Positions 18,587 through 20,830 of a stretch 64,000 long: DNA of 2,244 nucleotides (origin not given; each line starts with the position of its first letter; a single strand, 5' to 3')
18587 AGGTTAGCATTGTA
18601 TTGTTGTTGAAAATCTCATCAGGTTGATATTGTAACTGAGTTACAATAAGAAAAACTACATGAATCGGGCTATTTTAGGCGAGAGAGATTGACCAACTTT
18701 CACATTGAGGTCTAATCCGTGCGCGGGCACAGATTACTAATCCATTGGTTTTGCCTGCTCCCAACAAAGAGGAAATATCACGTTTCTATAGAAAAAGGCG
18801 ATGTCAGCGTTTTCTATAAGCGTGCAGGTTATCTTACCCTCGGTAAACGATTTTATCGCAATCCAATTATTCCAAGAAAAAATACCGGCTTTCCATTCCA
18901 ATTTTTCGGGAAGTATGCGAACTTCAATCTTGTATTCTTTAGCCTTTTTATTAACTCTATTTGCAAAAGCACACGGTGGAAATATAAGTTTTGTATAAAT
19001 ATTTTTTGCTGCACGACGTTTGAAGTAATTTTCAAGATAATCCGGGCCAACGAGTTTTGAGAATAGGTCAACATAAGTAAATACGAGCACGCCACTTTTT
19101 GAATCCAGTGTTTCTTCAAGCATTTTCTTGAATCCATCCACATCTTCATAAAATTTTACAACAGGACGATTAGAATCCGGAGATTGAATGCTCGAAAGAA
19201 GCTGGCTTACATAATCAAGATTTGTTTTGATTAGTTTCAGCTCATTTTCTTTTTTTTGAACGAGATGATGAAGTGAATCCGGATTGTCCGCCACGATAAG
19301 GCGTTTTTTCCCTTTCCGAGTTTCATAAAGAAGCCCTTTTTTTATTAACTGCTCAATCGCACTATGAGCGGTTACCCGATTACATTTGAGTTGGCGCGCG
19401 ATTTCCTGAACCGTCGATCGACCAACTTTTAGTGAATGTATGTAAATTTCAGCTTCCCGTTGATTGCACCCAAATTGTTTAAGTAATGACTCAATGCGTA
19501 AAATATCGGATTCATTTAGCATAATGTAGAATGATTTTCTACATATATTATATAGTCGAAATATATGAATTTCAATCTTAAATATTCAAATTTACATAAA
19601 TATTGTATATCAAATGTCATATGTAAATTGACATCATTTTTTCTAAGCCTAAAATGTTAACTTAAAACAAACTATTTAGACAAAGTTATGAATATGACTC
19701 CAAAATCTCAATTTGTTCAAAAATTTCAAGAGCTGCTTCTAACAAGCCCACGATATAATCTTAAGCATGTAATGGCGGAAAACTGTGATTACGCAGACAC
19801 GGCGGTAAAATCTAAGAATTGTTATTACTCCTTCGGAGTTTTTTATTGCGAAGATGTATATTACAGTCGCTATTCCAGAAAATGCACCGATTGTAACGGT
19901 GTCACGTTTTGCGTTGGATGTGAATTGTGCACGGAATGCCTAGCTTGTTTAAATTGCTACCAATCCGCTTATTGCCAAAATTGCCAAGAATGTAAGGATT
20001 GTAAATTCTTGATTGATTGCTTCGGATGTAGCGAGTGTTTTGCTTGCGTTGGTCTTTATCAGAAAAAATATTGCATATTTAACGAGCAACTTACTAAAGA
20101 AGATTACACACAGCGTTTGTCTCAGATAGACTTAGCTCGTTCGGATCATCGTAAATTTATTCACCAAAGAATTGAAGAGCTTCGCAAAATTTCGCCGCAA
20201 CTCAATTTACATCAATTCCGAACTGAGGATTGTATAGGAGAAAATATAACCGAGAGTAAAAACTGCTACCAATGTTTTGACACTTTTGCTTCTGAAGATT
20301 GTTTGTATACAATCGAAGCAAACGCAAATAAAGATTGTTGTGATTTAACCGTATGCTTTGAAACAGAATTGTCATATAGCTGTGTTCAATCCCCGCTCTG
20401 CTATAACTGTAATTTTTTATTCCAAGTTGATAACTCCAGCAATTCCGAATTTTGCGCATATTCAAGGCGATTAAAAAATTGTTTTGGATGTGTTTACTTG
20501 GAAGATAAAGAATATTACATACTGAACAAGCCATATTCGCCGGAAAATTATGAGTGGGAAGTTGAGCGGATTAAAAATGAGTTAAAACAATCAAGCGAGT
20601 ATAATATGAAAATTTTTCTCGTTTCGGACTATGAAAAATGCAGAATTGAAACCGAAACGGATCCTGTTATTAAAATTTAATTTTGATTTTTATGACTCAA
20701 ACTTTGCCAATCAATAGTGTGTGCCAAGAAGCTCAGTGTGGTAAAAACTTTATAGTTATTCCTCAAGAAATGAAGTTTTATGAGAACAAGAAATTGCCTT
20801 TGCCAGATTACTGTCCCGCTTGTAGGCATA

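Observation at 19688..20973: A sixth family member exists as a natural split: Cys-ladder core (330 aa) followed by the zinc-ribbon cap (93 aa) as separate genes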

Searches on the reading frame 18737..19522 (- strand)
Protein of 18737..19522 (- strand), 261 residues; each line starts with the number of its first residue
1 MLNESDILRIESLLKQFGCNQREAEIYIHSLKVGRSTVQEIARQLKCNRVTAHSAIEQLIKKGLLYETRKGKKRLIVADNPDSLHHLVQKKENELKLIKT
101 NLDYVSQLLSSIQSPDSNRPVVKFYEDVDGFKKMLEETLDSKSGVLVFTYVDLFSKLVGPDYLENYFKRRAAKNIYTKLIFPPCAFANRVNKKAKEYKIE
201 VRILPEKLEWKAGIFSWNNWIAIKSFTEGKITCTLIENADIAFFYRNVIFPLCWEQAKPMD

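Call 24: search_protein_families(library=pfam, proteins=[window:18737-19522:-], max_evalue=0.001)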
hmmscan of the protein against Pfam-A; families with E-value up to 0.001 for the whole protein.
window:18737-19522:- (261 aa): 1 family
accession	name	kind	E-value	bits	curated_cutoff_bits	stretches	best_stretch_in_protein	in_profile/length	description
PF01978.25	TrmB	-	2.5e-08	34.1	25.6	1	14-77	1-63/68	Sugar-specific transcriptional regulator TrmB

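Call 60: search_protein_families(library=padloc, proteins=[window:18737-19522:-], max_evalue=0.01)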
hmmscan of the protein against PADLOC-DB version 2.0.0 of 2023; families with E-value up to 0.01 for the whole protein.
window:18737-19522:- (261 aa): 10 families
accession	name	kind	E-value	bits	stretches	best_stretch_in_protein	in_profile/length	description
PDLC01268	CasR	-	1.2e-05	23.3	1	16-75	119-174/179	"CAS-I,CAS-II,CAS-III,CAS-IV,CAS-V,CAS-VI; associated_signaling"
PDLC01434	CasR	-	3.5e-05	21.8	1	14-73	121-179/191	"CAS-I,CAS-II,CAS-III,CAS-IV,CAS-V,CAS-VI; associated_signaling"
PDLC04370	PDC-M05A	-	0.00014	19.8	1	36-84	31-79/194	-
PDLC01438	Csa3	-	0.00016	19.9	1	4-101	132-226/305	"CAS-I,CAS-II,CAS-III,CAS-IV,CAS-V,CAS-VI; associated_signaling"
PDLC01858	CARF3--CARF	-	0.00019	19.4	1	17-72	140-194/204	-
PDLC03963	SoFic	-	0.00092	16.7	1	20-79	292-352/361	-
PDLC01848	CARF3--CARF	-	0.0018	16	1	9-69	127-183/197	-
PDLC01872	CARF3--CARF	-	0.0024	15.6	1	28-81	150-202/209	-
PDLC01850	CARF3--CARF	-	0.0044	14.9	1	13-73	139-197/209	-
PDLC01044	Csa3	-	0.0053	14.7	0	29-71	143-183/194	Type I-A associated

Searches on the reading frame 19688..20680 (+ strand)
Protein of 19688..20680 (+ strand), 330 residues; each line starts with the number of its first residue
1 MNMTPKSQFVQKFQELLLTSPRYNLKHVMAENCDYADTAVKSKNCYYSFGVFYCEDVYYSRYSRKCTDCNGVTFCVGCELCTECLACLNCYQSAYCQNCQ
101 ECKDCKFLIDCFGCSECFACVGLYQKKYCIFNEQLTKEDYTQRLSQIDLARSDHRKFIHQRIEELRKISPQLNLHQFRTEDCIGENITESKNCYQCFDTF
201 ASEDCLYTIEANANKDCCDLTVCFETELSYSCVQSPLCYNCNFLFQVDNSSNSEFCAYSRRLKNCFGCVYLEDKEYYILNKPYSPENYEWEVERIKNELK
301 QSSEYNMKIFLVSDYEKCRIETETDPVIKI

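Call 6: search_protein_families(library=pfam, proteins=[window:19688-20680:+], max_evalue=1)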
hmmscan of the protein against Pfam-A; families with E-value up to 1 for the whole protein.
window:19688-20680:+ (330 aa): 0 families

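Call 7: search_protein_families(library=ncbifam, proteins=[window:19688-20680:+], max_evalue=1)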
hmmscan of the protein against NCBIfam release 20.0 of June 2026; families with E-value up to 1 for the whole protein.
window:19688-20680:+ (330 aa): 0 families

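Call 11: find_homologous_proteins(query=window:19688-20680:+)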
Query window:19688-20680:+ (330 aa): 214 proteins with E <= 0.001 among 460 candidates; the best 120 are listed.
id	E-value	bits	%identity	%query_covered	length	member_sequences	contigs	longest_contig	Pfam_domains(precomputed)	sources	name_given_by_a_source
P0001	1.0e-192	657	86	100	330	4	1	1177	-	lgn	-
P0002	8.0e-185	632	83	100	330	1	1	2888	-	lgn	-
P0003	1.5e-174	598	78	100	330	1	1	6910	-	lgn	-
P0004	5.1e-169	580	75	98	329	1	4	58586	-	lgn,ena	-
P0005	2.4e-155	535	69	99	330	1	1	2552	-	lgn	-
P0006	2.9e-150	518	67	99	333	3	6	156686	-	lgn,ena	-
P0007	4.5e-150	517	67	100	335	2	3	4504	-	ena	-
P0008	7.3e-148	510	68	97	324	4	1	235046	-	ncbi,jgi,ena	ncbi:MAG: hypothetical protein WC843_00380 [Candidatus Gracilibacteria bacterium]|jgi:hypothetical p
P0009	2.5e-147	508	67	97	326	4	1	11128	-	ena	-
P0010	1.4e-145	502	66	98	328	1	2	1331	-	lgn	-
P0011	3.4e-139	482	62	100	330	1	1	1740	-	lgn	-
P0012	8.2e-139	480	63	97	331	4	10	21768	-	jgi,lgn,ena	-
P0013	5.5e-138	478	64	97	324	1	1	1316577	-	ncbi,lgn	ncbi:MAG: hypothetical protein WC777_02340 [Candidatus Gracilibacteria bacterium]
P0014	6.4e-136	471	62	99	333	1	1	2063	-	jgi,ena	-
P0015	1.5e-135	469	63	97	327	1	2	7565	-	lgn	-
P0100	1.6e-52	197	38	89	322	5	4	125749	-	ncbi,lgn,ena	ncbi:MAG: hypothetical protein AAB606_04865 [Patescibacteria group bacterium]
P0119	9.7e-44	168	33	92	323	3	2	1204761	-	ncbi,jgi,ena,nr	ncbi:hypothetical protein HOE67_03135 [Candidatus Peregrinibacteria bacterium]|jgi:hypothetical prot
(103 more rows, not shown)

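Call 12: search_solved_structures(query=window:19688-20680:+, max_evalue=1)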
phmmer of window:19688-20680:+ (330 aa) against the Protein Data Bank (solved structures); distinct sequences matched with E-value up to 1: 0.

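Call 18: find_related_loci(query=A1, collection=genome_contigs, flank=4000)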
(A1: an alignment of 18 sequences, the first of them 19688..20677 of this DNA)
Query A1 (330 aa) in genome_contigs; peptide patterns used: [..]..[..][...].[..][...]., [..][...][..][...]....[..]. (x = any residue, [..] = any of these).
86 stretches matched a pattern; 36 encode a relative of the query (tblastn E <= 1e-3); 36 distinct loci.
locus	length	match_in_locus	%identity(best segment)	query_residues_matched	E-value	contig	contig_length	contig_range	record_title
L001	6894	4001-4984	83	1-330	0e+0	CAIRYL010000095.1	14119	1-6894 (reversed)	uncultured Candidatus Peregrinibacteria bacterium isolate KTt_bin-1341 genome assembly, contig: bin-1341:095/177, whole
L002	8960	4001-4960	68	9-328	2e-149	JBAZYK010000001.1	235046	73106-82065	MAG: Candidatus Gracilibacteria bacterium isolate SO_2017_GW1_79 NODE_413_length_235046_cov_6.641140_OW334_2017, whole g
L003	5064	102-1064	67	9-329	1e-149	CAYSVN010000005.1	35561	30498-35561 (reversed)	MAG TPA_asm: uncultured Candidatus Peribacteria bacterium isolate SRP268394_co1_78 genome assembly, contig: NODE_1960_le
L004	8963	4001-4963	66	9-329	1e-146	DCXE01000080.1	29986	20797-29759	MAG TPA_asm: Candidatus Peribacter sp. UBA2144 UBA2144_contig_42196, whole genome shotgun sequence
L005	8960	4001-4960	63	9-328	3e-141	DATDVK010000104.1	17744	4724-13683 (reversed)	MAG TPA_asm: Candidatus Peribacteraceae bacterium isolate SMAG_U8082 k141_868148, whole genome shotgun sequence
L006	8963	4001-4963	60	9-329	7e-135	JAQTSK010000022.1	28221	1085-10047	MAG: Candidatus Peribacteraceae bacterium isolate STB_185 NODE_3574_length_28221_cov_4.424183_Sandtown_B, whole genome s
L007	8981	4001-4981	60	3-329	9e-134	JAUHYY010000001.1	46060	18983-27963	MAG: bacterium isolate 3_bin.90 NODE_1151_length_46060_cov_1.045479, whole genome shotgun sequence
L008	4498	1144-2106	59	9-329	2e-133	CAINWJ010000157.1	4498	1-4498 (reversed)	Candidatus Peribacteria bacterium isolate LaPlata_bin-3506 genome assembly, contig: bin-3506:157/161, whole genome shotg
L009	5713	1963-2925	60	9-329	3e-131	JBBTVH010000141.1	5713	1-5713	MAG: Patescibacteria group bacterium isolate H52-bin047_1 H52_bin047_1_000000000141, whole genome shotgun sequence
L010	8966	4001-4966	59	9-330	7e-131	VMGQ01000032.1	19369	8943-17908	MAG: Candidatus Peregrinibacteria bacterium Greene1014_49 Greene101449_scaffold_2348, whole genome shotgun sequence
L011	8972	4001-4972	59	6-329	3e-130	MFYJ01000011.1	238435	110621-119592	MAG: Candidatus Peribacteria bacterium RIFOXYB1_FULL_54_35 rifoxyb1_full_scaffold_46, whole genome shotgun sequence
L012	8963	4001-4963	60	9-329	5e-129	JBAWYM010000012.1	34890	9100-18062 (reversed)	MAG: Candidatus Peregrinibacteria bacterium isolate ELA089 MAG089_12, whole genome shotgun sequence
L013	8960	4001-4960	58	9-329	8e-129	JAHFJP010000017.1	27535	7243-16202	MAG: Candidatus Peribacteria bacterium isolate nzgw389 NODE_1821_length_27536_cov_12.065512, whole genome shotgun sequen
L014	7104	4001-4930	61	21-330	3e-128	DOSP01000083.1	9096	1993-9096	MAG TPA_asm: Candidatus Kerfeldbacteria bacterium isolate UBA9570 contig_21729, whole genome shotgun sequence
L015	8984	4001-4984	57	1-329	5e-128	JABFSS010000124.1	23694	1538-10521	MAG: Candidatus Peribacteraceae bacterium isolate WB-IL-18 seq_972, whole genome shotgun sequence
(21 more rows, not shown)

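Call 31: predict_structure(alignment_id=A2)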
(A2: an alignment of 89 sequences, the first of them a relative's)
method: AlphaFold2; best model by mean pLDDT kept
length: 427 residues; sequences in the alignment: 89
mean_pLDDT: 70.8   pTM: 0.78
mean pLDDT of the five models: 70.8, 70.7, 69.7, 68.9, 60.4
residues with pLDDT >= 90: 50; 70-90: 162; 50-70: 185; < 50: 30
segments of 3 or more residues with pLDDT < 50: none
pLDDT, mean of each block of 10 residues (from residue 1): 89 78 53 56 59 57 62 60 60 57 55 55 76 84 77 81 68 62 57 58 53 58 56 56 56 53 67 87 92 91 91 83 71 65 89 83 84 87 81 87 88 86 77
secondary structure, 60 per line:
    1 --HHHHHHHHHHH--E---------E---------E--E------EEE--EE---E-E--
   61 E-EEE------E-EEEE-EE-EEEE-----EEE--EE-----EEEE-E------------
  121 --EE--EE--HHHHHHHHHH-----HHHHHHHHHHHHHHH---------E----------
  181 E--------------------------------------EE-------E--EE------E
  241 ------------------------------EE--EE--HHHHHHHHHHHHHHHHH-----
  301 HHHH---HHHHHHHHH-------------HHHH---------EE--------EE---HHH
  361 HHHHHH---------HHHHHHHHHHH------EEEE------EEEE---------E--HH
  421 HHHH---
elements in order: H3-13 E46-48 E63-65 E74-77 E82-85 E91-93 E103-106 H131-140 H146-160 H279-295 H301-304 H308-316 H330-333 H358-366 H376-386 E393-396 E403-406 H419-424

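Call 34: fold_search(model_id=the predicted structure, library=pdb)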
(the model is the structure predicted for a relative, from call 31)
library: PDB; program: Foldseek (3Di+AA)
matches with E <= 10: 30; with E <= 0.001: 0
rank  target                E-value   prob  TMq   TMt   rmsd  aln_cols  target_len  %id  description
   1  4ccg_X                5.1e-01  0.11  0.06  0.24  20.5        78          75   17  Structure of an E2-E3 complex (released 2014-01-08)
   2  5ke9_A                5.7e-01  0.06  0.05  0.18  12.4        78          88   17  mouse Klf4 E446P ZnF1-3 and TpG/CpA sequence DNA complex structure (released 2016-09-14)
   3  2rgv_B                2.4e+00  0.02  0.08  0.15  16.4       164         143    9  The crystal structure of PerR-Ox highlights 2-oxo-Histidine formation (released 2008-10-14)
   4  5kl5_A                4.6e+00  0.01  0.06  0.16  11.7        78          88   15  Wilms Tumor Protein (WT1) ZnF2-4 Q369H in complex with carboxylated DNA (released 2016-09-14)
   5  9e6s_A                4.6e+00  0.01  0.06  0.17  11.4        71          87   18  BCL11A ZF4-6 with K784T Mutation in Complex with a DNA Sequence Observed in the Human Globin Locus Containing Motif TG (released 2025-04-09)
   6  9go6_F                4.9e+00  0.02  0.05  0.04  14.0        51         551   14  Salmonella hook-filament junction complex (released 2025-04-09)
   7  8sss_A                4.9e+00  0.01  0.06  0.09  13.1        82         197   11  ZnFs 1-7 of CCCTC-binding factor (CTCF) Complexed with 23mer (released 2023-08-02)
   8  8ssu_A                5.2e+00  0.01  0.06  0.08  12.9        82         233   11  ZnFs 3-11 of CCCTC-binding factor (CTCF) Complexed with 19mer DNA (released 2023-08-02)
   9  6t9i_B                5.5e+00  0.01  0.05  0.07  28.3       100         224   12  cryo-EM structure of transcription coactivator SAGA (released 2020-01-29)
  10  7etj_n                5.9e+00  0.01  0.07  0.10  16.3       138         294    9  C5 portal vertex in the partially-enveloped virion capsid (released 2021-07-14)
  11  5yuh                  5.9e+00  0.01  0.04  0.14  11.7        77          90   13  AtVAL1 PHD-Like domain in the P6122 space group (released 2018-05-02)
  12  5yef_A                5.9e+00  0.01  0.06  0.10  13.4        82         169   12  Crystal structure of CTCF ZFs2-8-Hs5-1aE (released 2017-11-29)
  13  8j56_F                6.2e+00  0.05  0.06  0.17  10.7        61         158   13  Crystal structure of the FlhDC complex from Cupriavidus necator (released 2024-02-28)
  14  5vku_k                6.2e+00  0.01  0.07  0.10  16.4       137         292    9  An atomic structure of the human cytomegalovirus (HCMV) capsid with its securing layer of pp150 tegument protein (released 2017-06-28)
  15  8j56_C                7.0e+00  0.04  0.06  0.16  10.7        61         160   13  Crystal structure of the FlhDC complex from Cupriavidus necator (released 2024-02-28)
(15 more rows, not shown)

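Call 42: search_protein_representatives(alignment_id=A2)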
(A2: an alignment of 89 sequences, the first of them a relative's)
Query: 89 sequences, 484 profile positions. Proteins with E-value up to 0.001 (for the whole library): 5972; up to 1e-10: 3669; up to 1e-30: 2085. The best 150 are listed.
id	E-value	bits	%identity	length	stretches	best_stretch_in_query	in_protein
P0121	1.7e-172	591.3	-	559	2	4-484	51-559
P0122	2.9e-172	590.6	-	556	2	5-482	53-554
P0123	3.6e-171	587.0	-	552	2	5-484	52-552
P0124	2.3e-169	581.0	-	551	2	4-484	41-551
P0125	1.1e-168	578.8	-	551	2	4-484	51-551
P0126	1.9e-168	578.0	-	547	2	4-484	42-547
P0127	2.3e-168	577.8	-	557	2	5-484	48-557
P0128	2.0e-167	574.6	-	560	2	5-484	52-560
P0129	2.1e-167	574.6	-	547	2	4-483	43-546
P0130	2.8e-167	574.1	-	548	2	5-484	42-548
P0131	6.2e-167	573.0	-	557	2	4-484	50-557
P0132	6.9e-167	572.9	-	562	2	4-484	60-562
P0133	1.9e-166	571.4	-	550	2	4-484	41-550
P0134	3.9e-166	570.4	-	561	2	5-484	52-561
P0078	4.6e-166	570.1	-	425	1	60-483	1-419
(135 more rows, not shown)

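Call 54: find_encoding_contigs(protein=P0100, flank=3000, max_places=2)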
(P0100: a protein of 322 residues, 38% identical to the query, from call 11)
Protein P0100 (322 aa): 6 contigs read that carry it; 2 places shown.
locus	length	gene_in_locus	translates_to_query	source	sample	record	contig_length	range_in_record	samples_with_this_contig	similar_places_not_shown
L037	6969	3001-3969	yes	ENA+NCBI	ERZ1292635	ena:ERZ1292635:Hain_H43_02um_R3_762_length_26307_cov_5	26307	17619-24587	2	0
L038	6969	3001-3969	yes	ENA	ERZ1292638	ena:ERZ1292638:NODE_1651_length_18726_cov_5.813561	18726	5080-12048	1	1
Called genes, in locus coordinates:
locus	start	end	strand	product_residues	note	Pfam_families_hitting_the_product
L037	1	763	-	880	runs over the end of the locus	-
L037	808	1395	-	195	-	PF06559:DCD_N (weak), PF22769:DCD, PF22569:DCD_C, PF00692:dUTPase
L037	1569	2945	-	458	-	PF00206:Lyase_1, PF08328:ASL_C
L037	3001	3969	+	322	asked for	-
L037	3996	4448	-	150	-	PF00731:AIRC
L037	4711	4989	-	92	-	PF01934:HepT-like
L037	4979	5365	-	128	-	PF18765:Polbeta, PF01909:NTP_transf_2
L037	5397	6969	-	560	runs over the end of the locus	-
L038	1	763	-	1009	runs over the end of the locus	-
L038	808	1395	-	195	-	PF06559:DCD_N (weak), PF22769:DCD, PF22569:DCD_C, PF00692:dUTPase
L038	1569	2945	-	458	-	PF00206:Lyase_1, PF08328:ASL_C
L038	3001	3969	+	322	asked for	-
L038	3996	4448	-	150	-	PF00731:AIRC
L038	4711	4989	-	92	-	PF01934:HepT-like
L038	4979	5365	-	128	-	PF18765:Polbeta, PF01909:NTP_transf_2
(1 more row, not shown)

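Call 55: find_encoding_contigs(protein=P0119, flank=3000, max_places=2)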
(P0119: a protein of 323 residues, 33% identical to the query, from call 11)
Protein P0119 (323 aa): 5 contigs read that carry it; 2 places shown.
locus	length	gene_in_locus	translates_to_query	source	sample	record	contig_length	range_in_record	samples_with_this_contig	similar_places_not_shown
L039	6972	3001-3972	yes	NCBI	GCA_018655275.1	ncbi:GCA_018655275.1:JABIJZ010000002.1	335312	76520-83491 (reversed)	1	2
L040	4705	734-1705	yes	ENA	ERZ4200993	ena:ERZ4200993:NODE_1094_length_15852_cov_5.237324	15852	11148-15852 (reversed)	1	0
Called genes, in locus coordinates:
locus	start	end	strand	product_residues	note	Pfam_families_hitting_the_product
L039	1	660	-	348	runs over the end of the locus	-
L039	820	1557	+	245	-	PF01978:TrmB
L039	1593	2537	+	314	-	-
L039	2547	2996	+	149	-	-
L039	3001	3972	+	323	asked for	-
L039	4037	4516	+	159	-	-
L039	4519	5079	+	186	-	-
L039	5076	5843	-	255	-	PF01978:TrmB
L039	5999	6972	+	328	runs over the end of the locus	-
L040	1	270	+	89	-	?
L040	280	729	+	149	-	-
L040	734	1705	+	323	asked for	-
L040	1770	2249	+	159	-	-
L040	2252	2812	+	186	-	-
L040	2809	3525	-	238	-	PF01978:TrmB (weak)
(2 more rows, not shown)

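Call 60: search_protein_families(library=padloc, proteins=[window:19688-20680:+], max_evalue=0.01)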
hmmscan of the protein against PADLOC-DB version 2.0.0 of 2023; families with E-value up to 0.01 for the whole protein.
window:19688-20680:+ (330 aa): 1 family
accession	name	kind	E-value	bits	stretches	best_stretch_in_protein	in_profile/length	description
PDLC00912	TGT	-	0.0092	13.1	0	150-207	118-176/280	TGT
